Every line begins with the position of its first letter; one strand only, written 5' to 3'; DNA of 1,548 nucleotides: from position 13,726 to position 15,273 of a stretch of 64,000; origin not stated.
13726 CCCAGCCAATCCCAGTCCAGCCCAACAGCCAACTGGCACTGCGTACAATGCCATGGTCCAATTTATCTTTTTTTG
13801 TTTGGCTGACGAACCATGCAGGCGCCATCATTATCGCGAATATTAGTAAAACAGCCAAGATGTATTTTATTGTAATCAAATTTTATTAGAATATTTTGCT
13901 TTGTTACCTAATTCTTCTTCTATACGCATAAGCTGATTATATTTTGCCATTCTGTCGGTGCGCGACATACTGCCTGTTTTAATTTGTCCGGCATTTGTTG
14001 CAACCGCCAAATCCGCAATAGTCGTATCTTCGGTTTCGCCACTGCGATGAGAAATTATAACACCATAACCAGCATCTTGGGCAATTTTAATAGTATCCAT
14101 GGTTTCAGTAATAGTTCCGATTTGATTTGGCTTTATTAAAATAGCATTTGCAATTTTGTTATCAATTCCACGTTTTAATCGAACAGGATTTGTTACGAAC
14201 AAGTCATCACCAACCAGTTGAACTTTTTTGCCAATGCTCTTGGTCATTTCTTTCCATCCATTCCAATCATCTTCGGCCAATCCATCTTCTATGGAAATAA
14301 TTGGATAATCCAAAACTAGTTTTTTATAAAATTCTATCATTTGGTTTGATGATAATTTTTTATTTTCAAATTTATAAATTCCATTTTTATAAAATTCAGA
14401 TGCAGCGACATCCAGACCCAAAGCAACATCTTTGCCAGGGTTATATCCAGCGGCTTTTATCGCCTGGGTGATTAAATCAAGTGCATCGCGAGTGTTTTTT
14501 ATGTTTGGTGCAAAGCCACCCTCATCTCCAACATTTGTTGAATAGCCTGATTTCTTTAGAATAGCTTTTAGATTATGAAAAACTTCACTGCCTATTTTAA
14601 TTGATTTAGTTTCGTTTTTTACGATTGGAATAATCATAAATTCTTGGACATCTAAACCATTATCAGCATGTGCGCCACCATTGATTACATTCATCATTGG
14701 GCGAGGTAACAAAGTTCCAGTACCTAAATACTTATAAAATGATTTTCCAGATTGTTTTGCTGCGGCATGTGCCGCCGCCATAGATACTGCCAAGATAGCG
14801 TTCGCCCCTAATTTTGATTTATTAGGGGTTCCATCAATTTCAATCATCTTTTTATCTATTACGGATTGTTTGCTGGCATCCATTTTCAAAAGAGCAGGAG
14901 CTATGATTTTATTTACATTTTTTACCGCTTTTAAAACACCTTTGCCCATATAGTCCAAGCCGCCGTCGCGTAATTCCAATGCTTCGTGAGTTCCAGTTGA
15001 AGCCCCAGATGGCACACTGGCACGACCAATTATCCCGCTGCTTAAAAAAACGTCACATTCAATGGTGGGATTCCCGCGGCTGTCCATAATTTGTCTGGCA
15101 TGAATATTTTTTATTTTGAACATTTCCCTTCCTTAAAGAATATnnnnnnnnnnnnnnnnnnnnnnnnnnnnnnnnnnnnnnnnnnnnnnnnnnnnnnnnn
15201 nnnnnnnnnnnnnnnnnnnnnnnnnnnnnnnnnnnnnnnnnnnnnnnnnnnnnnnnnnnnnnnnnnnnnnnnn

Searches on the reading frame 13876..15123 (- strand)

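Call 49: search_protein_families(library=pfam, proteins=[window:13876-15123:-], max_evalue=0.0001)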
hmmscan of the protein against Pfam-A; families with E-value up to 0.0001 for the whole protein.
window:13876-15123:- (415 aa): 4 families
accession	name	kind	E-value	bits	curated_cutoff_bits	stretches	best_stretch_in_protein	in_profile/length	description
PF00113.28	Enolase_C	-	4.7e-126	420.5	21.5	1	138-413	3-289/296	Enolase, C-terminal TIM barrel domain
PF03952.21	Enolase_N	-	2.3e-57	193.2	35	1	4-133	1-131/131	Enolase, N-terminal domain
PF13378.12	MR_MLE_C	-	2.3e-06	27.9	29.4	1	254-387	52-180/219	Enolase C-terminal domain-like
PF07476.17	MAAL_C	-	1.1e-05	25.2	27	1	273-381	112-221/249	Methylaspartate ammonia-lyase C-terminus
